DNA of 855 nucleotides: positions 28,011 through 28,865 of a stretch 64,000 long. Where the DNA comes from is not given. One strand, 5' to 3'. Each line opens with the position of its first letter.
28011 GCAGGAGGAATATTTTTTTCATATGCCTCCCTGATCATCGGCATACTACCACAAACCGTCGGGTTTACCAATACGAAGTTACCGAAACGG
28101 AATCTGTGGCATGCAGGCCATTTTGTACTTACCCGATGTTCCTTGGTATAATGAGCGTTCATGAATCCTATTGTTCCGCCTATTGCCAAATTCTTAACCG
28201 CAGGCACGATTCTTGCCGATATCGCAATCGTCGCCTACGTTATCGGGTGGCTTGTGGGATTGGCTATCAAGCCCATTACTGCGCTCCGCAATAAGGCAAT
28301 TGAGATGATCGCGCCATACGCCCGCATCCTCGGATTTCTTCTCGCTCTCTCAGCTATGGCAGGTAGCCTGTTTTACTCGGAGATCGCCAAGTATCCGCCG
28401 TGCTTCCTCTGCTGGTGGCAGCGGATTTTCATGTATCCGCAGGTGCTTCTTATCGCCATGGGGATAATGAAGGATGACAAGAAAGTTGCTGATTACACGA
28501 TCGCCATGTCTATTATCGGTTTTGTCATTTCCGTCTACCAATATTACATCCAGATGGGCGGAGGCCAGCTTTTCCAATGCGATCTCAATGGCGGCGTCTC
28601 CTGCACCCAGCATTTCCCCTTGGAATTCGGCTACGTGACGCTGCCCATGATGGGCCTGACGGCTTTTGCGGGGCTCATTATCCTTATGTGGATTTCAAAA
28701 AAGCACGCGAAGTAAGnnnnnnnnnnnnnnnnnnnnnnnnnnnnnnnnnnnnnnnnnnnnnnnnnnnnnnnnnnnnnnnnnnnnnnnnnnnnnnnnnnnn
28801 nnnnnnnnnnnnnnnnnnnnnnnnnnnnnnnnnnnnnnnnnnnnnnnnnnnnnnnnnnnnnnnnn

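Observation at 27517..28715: Secreted 10-Cys protein with a TP-rich stalk adjacent to a dedicated DsbB-like oxidase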

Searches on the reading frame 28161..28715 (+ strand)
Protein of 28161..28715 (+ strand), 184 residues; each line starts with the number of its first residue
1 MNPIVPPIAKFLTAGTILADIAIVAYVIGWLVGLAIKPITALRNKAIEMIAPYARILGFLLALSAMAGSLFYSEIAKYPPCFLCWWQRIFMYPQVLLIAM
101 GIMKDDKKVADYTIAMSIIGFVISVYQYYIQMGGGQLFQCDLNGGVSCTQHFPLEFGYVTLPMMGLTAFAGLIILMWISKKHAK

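Call 4: search_protein_families(library=pfam, proteins=[window:28161-28715:+], max_evalue=0.1)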
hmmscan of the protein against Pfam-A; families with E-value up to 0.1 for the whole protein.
window:28161-28715:+ (184 aa): 2 families
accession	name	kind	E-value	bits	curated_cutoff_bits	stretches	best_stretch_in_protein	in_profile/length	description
PF02600.21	DsbB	-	2e-12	48.2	22.1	1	55-175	5-144/148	Disulfide bond formation protein DsbB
PF07884.19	VKOR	-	5.8e-06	26.9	27.5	1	114-178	4-75/134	Vitamin K epoxide reductase family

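Call 5: search_protein_families(library=ncbifam, proteins=[window:28161-28715:+], max_evalue=0.1)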
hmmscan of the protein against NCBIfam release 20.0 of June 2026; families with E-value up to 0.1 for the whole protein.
window:28161-28715:+ (184 aa): 4 families
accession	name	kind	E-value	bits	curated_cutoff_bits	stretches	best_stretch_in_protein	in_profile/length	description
NF002849.0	PRK03113.1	subfamily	1.2e-32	112.9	124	1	55-178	11-134/139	disulfide oxidoreductase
NF001863.0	PRK00611.1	equivalog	1e-23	84.3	145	1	47-182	2-134/136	putative disulfide oxidoreductase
NF011480.0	PRK14889.1-4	equivalog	0.003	18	120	1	109-179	5-77/132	VKOR family protein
NF002552.0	PRK02110.1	equivalog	0.017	14.9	138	1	60-133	20-97/169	disulfide bond formation protein B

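Call 69: find_homologous_proteins(query=window:28161-28715:+, max_evalue=0.001)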
Query window:28161-28715:+ (184 aa): 204 proteins with E <= 0.001 among 586 candidates; the best 120 are listed.
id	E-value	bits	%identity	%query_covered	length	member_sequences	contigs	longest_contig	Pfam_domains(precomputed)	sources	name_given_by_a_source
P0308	7.3e-117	406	100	100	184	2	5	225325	PF07884.20,PF02600.22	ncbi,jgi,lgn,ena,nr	ncbi:MAG TPA: disulfide bond formation protein B [Patescibacteria group bacterium]|nr:disulfide bond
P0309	1.4e-103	363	87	99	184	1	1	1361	PF07884.20,PF02600.22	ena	-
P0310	8.7e-81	288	70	98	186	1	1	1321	PF02600.22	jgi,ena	-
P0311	9.3e-81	288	71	98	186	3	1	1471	PF02600.22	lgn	-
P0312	3.4e-80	286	70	98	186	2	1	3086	PF02600.22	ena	-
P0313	5.3e-77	276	67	98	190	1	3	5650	PF02600.22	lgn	-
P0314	1.3e-68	249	61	98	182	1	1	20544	PF02600.22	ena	-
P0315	1.3e-65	239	57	100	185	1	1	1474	PF02600.22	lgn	-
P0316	4.0e-65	237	58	99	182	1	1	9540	PF02600.22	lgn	-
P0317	1.4e-64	236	57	100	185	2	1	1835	PF02600.22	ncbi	-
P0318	6.9e-64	233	57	100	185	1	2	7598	PF02600.22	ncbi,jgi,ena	-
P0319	1.2e-62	229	57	98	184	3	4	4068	PF02600.22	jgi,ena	-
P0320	2.1e-62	228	54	100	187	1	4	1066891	PF02600.22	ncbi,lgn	-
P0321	6.8e-62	227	57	98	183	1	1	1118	PF02600.22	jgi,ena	-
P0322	7.3e-62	227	55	99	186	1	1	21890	PF02600.22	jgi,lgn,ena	-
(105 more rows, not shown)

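Call 71: find_encoding_contigs(protein=P0320, flank=4000, max_places=1)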
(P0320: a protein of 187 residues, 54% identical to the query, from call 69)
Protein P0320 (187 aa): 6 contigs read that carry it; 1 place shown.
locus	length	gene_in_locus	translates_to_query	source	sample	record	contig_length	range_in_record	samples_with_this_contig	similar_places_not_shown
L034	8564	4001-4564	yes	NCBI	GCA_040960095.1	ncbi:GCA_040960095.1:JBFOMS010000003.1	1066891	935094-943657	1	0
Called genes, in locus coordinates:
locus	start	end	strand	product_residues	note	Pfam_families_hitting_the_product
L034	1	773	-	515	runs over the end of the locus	PF04208:MtrA, PF00303:Thymidylat_synt, PF14251:PterinBD-DUF4346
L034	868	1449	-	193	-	PF06559:DCD_N (weak), PF22769:DCD, PF00692:dUTPase (weak)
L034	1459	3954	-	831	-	PF00690:Cation_ATPase_N, PF00122:E1-E2_ATPase, PF00702:Hydrolase, PF13246:Cation_ATPase, PF08282:Hydrolase_3 (faint), PF00689:Cation_ATPase_C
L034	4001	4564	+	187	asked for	PF02600:DsbB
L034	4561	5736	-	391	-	PF00083:Sugar_tr, PF07690:MFS_1, PF13347:MFS_2 (faint), PF12832:MFS_1_like (weak), PF07690:MFS_1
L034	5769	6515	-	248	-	PF08713:DNA_alkylation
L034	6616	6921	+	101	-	-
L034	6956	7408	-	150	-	PF01371:Trp_repressor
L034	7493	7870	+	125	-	PF01641:SelR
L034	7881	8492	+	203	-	PF13482:RNase_H_2, PF10108:DNA_pol_B_exo2 (faint)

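Call 72: find_encoding_contigs(protein=P0314, flank=4000, max_places=1)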
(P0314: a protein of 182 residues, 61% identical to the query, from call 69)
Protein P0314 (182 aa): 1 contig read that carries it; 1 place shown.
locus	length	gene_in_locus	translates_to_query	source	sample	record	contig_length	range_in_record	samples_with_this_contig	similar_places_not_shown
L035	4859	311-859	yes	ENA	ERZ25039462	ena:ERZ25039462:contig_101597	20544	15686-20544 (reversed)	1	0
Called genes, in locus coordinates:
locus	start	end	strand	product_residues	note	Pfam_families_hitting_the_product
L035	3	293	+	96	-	?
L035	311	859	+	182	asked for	PF02600:DsbB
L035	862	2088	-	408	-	PF04519:Bactofilin (faint), PF26514:DUF8173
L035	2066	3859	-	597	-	PF00122:E1-E2_ATPase, PF00702:Hydrolase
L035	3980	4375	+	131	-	-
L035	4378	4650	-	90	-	-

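Call 73: find_encoding_contigs(protein=P0322, flank=4000, max_places=1)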
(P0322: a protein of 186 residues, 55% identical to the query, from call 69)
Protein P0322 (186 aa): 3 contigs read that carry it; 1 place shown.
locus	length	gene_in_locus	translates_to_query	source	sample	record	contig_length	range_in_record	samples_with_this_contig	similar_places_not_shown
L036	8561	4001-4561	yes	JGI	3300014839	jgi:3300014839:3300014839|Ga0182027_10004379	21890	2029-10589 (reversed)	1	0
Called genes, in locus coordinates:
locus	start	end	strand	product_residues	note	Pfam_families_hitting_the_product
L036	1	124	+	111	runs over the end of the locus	PF03083:MtN3_slv (weak), PF04193:PQ-loop (faint)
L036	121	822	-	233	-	PF08713:DNA_alkylation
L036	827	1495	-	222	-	-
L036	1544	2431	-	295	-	PF00561:Abhydrolase_1, PF12146:Hydrolase_4 (faint), PF12697:Abhydrolase_6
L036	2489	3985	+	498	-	PF10502:Peptidase_S26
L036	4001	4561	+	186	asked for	PF02600:DsbB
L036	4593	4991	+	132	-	-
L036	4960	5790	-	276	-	-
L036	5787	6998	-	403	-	PF01406:tRNA-synt_1e, PF00133:tRNA-synt_1 (weak), PF09334:tRNA-synt_1g (weak), PF09190:DALR_2 (weak), PF23493:CysS_C (weak)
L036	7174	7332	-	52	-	-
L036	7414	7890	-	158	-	-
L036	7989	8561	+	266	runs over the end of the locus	-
